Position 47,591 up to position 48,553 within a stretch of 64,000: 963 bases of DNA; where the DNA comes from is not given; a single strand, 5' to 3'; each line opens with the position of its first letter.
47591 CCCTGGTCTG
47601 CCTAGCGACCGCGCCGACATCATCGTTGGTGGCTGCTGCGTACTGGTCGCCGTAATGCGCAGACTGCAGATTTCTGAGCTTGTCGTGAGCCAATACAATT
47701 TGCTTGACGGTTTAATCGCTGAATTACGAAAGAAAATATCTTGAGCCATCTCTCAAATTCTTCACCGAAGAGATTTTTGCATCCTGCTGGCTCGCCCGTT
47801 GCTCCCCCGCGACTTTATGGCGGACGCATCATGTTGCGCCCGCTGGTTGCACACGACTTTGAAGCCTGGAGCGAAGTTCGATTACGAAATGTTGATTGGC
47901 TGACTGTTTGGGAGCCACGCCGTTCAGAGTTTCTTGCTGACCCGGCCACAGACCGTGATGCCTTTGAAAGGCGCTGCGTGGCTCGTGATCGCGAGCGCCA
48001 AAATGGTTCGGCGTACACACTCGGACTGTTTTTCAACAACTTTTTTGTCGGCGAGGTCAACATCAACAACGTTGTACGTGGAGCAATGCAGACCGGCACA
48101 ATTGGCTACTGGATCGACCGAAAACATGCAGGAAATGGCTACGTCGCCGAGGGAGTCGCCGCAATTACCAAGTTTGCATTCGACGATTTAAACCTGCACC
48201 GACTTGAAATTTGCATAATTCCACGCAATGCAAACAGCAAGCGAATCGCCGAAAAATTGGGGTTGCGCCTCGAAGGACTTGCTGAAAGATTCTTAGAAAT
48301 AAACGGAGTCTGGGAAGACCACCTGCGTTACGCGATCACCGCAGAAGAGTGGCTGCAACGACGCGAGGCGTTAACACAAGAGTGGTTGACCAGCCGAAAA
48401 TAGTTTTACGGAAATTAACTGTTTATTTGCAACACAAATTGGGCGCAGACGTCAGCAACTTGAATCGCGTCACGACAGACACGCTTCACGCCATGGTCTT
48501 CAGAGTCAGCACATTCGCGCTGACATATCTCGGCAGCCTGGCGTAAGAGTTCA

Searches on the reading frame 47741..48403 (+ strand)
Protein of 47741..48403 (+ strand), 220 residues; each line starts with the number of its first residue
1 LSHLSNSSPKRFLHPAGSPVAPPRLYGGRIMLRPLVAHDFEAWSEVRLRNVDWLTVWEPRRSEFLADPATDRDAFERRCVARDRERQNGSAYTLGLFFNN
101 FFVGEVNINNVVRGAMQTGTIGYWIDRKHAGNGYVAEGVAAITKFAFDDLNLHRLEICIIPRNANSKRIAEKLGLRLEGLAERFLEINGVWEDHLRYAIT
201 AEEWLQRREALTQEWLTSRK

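Call 5: search_protein_families(library=pfam, proteins=[window:47741-48403:+])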
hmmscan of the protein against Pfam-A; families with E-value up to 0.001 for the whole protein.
window:47741-48403:+ (220 aa): 3 families
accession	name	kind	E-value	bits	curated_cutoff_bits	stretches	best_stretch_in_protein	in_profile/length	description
PF13302.13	Acetyltransf_3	-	9.3e-22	78.7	25.4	1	29-176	1-138/138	Acetyltransferase (GNAT) domain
PF13420.13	Acetyltransf_4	-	2.8e-09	37.6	24.3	1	102-195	60-154/155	Acetyltransferase (GNAT) domain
PF00583.31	Acetyltransf_1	-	4.4e-05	24.2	20.7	1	78-174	19-115/116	Acetyltransferase (GNAT) family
